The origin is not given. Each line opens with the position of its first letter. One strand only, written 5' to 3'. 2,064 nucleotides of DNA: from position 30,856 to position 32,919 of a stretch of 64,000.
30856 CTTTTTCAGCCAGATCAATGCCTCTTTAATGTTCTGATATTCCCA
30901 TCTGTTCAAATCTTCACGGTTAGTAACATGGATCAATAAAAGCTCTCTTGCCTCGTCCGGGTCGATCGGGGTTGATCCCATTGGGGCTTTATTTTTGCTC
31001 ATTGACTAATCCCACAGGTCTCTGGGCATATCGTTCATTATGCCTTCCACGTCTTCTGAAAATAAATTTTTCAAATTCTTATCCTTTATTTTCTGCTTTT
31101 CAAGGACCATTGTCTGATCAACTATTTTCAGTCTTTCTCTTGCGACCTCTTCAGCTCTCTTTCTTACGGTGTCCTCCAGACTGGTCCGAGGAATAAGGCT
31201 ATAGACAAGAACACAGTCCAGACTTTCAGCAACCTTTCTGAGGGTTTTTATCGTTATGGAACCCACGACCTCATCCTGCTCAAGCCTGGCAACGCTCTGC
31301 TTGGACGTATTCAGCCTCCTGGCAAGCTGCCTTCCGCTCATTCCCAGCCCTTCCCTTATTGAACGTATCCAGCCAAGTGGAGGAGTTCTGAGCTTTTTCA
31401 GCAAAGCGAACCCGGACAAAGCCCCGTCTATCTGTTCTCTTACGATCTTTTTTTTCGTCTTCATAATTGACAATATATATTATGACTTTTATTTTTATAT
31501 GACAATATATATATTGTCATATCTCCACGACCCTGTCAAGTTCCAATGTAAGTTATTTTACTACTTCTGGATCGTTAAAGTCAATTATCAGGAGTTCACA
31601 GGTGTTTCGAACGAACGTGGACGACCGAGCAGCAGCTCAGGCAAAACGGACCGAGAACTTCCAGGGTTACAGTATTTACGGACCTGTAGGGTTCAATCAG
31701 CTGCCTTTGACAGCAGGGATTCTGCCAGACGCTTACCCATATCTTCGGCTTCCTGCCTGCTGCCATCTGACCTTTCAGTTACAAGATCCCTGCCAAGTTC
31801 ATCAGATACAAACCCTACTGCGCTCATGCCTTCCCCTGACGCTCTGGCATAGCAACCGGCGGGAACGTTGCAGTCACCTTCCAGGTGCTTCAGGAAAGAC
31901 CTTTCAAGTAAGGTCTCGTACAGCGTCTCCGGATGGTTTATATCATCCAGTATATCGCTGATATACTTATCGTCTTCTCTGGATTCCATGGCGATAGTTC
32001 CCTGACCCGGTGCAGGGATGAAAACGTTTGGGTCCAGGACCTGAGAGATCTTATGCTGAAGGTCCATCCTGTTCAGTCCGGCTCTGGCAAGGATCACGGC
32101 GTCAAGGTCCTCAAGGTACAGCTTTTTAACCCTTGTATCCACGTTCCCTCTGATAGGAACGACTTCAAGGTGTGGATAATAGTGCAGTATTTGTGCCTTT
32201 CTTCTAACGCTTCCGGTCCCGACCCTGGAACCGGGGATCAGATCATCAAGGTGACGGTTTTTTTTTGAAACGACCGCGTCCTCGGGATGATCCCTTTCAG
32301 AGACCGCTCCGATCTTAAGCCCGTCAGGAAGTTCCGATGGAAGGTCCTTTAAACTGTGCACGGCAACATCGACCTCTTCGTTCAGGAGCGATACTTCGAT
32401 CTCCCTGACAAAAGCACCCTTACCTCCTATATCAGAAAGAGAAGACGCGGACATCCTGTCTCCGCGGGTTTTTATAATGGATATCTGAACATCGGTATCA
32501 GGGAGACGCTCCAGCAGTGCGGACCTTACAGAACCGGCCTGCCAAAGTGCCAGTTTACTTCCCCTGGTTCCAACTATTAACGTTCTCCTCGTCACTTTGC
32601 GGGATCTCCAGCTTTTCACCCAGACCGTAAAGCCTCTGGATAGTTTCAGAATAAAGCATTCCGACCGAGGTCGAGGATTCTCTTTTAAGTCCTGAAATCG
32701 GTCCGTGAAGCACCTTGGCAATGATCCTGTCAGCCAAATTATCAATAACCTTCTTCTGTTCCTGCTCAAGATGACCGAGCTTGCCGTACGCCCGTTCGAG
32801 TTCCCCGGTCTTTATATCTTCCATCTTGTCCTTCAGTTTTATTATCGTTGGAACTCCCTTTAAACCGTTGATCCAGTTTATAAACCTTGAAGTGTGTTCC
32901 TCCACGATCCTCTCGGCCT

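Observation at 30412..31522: Fic toxin-like / HTH 'mobile mystery protein' pair with a palindromic operator, inserted between core genes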

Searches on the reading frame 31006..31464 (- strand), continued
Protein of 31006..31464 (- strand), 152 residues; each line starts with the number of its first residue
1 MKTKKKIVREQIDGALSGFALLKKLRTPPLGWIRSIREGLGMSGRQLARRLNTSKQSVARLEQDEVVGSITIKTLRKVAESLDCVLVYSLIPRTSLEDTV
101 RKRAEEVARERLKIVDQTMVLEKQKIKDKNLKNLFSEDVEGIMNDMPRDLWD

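Call 54: predict_structure(alignment_id=A1)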
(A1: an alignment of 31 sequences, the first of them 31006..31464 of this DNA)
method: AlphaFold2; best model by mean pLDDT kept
length: 152 residues; sequences in the alignment: 31
mean_pLDDT: 84.4   pTM: 0.57
mean pLDDT of the five models: 84.4, 83.2, 82.6, 81.9, 80.5
residues with pLDDT >= 90: 54; 70-90: 86; 50-70: 10; < 50: 2
segments of 3 or more residues with pLDDT < 50: none
pLDDT, mean of each block of 10 residues (from residue 1): 72 81 82 93 93 93 92 93 87 84 88 77 66 82 83 82
secondary structure, 60 per line:
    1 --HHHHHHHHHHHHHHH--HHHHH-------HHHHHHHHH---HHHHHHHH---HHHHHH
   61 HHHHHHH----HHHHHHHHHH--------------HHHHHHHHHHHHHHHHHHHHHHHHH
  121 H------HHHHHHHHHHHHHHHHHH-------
elements in order: H3-17 H20-24 H32-40 H44-51 H55-67 H72-81 H96-121 H128-145
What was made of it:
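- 31006..31464 (-): Gene A, 152 aa, mobile mystery protein A. It has an N-terminal helix pair, a five-helix XRE-type HTH domain (about residues 32-81), an extended linker, and a C-terminal two-helix module (helices 96-121 and 128-145). The conserved T118-M-V-L-E122-K-Q124 sits at the end of the first of these helices. The C-terminal tail MPRDLWD is also conserved. AlphaFold model with pLDDT 84 (call 54).
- On Class I Fic toxin-antitoxin (FicTA / VbhTA): T118-MVL-E122 lies at the end of helix 96-121 (call 54).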

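Call 73: fold_search(model_id=the predicted structure, library=pdb)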
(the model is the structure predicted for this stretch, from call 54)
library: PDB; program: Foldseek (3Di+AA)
matches with E <= 10: 325; with E <= 0.001: 0
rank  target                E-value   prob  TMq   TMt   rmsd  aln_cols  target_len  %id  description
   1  8ezt_B                2.2e-02  1.00  0.30  0.57   3.9        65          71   28  Crystal structure of HipB(Lp) from Legionella pneumophila (released 2023-09-27)
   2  7ewd_C                2.7e-02  1.00  0.32  0.61   5.2        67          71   24  Mycobacterium tuberculosis HigA2 (Form II) (released 2022-03-02)
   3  8ezt_A                5.4e-02  1.00  0.30  0.57   3.7        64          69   26  Crystal structure of HipB(Lp) from Legionella pneumophila (released 2023-09-27)
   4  1zz8_A                6.0e-02  1.00  0.31  0.25   2.2        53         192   24  Crystal Structure of FeII HppE in Complex with Substrate Form 2 (released 2005-07-26)
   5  1zz7_B                6.0e-02  1.00  0.30  0.27   2.3        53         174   24  Crystal Structure of FeII HppE in Complex with Substrate form 1 (released 2005-07-26)
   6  8ezt_C                6.7e-02  1.00  0.33  0.62   4.1        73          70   22  Crystal structure of HipB(Lp) from Legionella pneumophila (released 2023-09-27)
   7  4yg1_D                7.5e-02  1.00  0.33  0.65   1.9        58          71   17  HipB-O1-O2 complex/P21212 crystal form (released 2015-07-29)
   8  7ewc_C                7.5e-02  1.00  0.33  0.64   2.6        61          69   23  Mycobacterium tuberculosis HigA2 (Form I) (released 2022-03-02)
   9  7ewc_A                7.5e-02  1.00  0.33  0.62   2.7        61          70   23  Mycobacterium tuberculosis HigA2 (Form I) (released 2022-03-02)
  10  1zz6_A                7.9e-02  1.00  0.30  0.26   2.3        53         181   24  Crystal Structure of Apo-HppE (released 2005-07-26)
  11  4pu7_A                8.4e-02  1.00  0.32  0.63   2.1        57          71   21  Shewanella oneidensis Toxin Antitoxin System Antitoxin Protein HipB Resolution 1.85 (released 2014-08-06)
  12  2wiu_B                8.4e-02  1.00  0.36  0.70   5.3        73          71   16  Mercury-modified bacterial persistence regulator hipBA (released 2009-07-28)
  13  4pu4_D                8.8e-02  1.00  0.35  0.62   3.9        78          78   19  Shewanella oneidensis MR-1 Toxin Antitoxin System HipA, HipB and its operator DNA complex (space group P21) (released 2014-08-06)
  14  7ewe_E                9.3e-02  0.99  0.31  0.59   5.6        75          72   24  Mycobacterium tuberculosis HigA2 (Form III) (released 2022-03-02)
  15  7ewc_D                9.9e-02  1.00  0.36  0.74   2.0        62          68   22  Mycobacterium tuberculosis HigA2 (Form I) (released 2022-03-02)
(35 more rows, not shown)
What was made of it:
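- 31006..31464 (-): The nearest folds of the HTH domain are HipB and HigA2 (call 73).
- Closest known: XRE-type antitoxin-repressors with operator arrays. Same: The HTH fold is closest to HipB and HigA2 (call 73).
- The HTH domain of A is closest to the operator-binding antitoxins HipB and HigA2 (call 73).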

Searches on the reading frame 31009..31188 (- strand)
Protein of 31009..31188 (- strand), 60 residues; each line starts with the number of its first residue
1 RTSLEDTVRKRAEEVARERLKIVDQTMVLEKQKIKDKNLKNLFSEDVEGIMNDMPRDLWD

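Call 70: search_solved_structures(query=A4, max_evalue=10, show_alignments=5)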
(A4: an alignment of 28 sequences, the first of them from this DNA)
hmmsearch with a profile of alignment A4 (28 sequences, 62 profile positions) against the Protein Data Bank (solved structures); distinct sequences matched with E-value up to 10: 5.
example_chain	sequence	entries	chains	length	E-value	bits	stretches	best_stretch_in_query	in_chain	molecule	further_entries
4nzw_A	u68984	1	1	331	1.2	12.7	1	20-51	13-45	Calcium-binding protein 39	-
1upk_A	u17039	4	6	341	1.2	12.6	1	20-51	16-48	MO25 PROTEIN | CALCIUM-BINDING PROTEIN 39 | Protein Mo25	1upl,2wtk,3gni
4fza_A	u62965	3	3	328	1.3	12.6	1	20-51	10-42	Calcium-binding protein 39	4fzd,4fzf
4o27_A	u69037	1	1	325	1.3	12.5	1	21-51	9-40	Calcium-binding protein 39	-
8vsu_A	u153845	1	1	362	1.4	12.5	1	20-51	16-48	Calcium-binding protein 39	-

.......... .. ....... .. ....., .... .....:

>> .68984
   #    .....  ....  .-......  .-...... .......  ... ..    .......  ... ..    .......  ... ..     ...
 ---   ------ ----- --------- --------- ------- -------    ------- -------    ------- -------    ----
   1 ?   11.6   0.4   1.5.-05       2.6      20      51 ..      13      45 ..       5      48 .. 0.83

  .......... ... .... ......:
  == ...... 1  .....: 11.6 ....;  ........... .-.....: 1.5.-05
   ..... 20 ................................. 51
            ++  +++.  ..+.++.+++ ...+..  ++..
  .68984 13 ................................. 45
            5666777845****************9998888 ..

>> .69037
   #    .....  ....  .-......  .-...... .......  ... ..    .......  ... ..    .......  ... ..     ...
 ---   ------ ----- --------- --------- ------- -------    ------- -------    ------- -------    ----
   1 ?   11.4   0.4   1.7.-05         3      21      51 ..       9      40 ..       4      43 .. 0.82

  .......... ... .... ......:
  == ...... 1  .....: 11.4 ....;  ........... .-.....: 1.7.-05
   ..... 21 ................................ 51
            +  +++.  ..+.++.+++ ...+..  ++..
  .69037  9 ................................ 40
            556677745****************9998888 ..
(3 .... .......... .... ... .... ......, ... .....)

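Call 71: search_protein_families(library=pfam, alignment_id=A4, max_evalue=10)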
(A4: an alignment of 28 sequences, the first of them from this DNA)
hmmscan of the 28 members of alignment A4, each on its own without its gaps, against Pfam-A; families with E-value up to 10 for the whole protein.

A. member 1, seq(60 aa): 4 families
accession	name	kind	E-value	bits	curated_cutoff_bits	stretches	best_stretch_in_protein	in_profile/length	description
PF13255.11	DUF4046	-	0.015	16.3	22.8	1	11-39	23-51/90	Protein of unknown function (DUF4046)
PF01905.21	DevR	-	0.09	12.3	23.8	1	8-52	68-115/270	CRISPR-associated negative auto-regulator DevR/Csa2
PF04716.19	ETC_C1_NDUFA5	-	0.11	12.7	27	1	9-31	33-55/67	ETC complex I subunit conserved region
PF20687.2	CsoSCA_N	-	0.14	12.8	27.5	1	5-49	39-83/93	Carboxysome Shell Carbonic Anhydrase, N-terminal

B. families by the number of members that match (of 28 scanned): 28 families (the first 25 are shown)
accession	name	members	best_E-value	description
PF17866.7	AAA_lid_6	2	0.0011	AAA lid domain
PF06393.16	BID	2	0.0077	BH3 interacting domain (BID)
PF13255.11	DUF4046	2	0.015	Protein of unknown function (DUF4046)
PF04716.19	ETC_C1_NDUFA5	2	0.021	ETC complex I subunit conserved region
PF18165.6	pP_pnuc_1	2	0.052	Predicted pPIWI-associating nuclease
PF01905.21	DevR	2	0.09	CRISPR-associated negative auto-regulator DevR/Csa2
PF09059.15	TyeA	1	0.0034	TyeA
PF10752.14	DUF2533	1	0.0035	Protein of unknown function (DUF2533)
PF11203.13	EccE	1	0.0052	Putative type VII ESX secretion system translocon, EccE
PF18460.6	HetR_C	1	0.034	Heterocyst differentiation regulator C-terminal Hood domain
PF02536.19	mTERF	1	0.046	mTERF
PF20439.3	SpoIVA_C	1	0.048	Sporulation stage IV protein A, C-terminal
PF14931.11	IFT20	1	0.048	Intraflagellar transport complex B, subunit 20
PF06894.17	Phage_TAC_2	1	0.048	Bacteriophage lambda tail assembly chaperone, TAC, protein G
PF02050.21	FliJ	1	0.053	Flagellar FliJ protein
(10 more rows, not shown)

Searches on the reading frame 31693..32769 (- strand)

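Call 3: search_protein_families(library=ncbifam, proteins=[window:31693-32769:-], max_evalue=0.01)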
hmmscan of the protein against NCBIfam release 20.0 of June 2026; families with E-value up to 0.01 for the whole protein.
window:31693-32769:- (358 aa): 2 families
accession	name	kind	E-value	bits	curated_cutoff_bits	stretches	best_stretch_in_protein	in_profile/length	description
TIGR00212.1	hemC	equivalog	6.6e-102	340.5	164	1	64-355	1-292/293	hydroxymethylbilane synthase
NF002202.0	PRK01066.1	equivalog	1.1e-34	119.7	251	1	60-279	17-231/241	hydroxymethylbilane synthase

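Call 4: search_protein_families(library=pfam, proteins=[window:31693-32769:-], max_evalue=0.01)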
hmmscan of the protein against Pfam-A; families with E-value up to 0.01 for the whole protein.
window:31693-32769:- (358 aa): 2 families
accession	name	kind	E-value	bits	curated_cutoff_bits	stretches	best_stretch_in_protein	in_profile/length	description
PF01379.25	Porphobil_deam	-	5.3e-79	265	22.1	1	64-270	1-205/207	Porphobilinogen deaminase, dipyromethane cofactor binding domain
PF03900.20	Porphobil_deamC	-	8.8e-12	45.7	26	1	284-353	2-73/74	Porphobilinogen deaminase, C-terminal domain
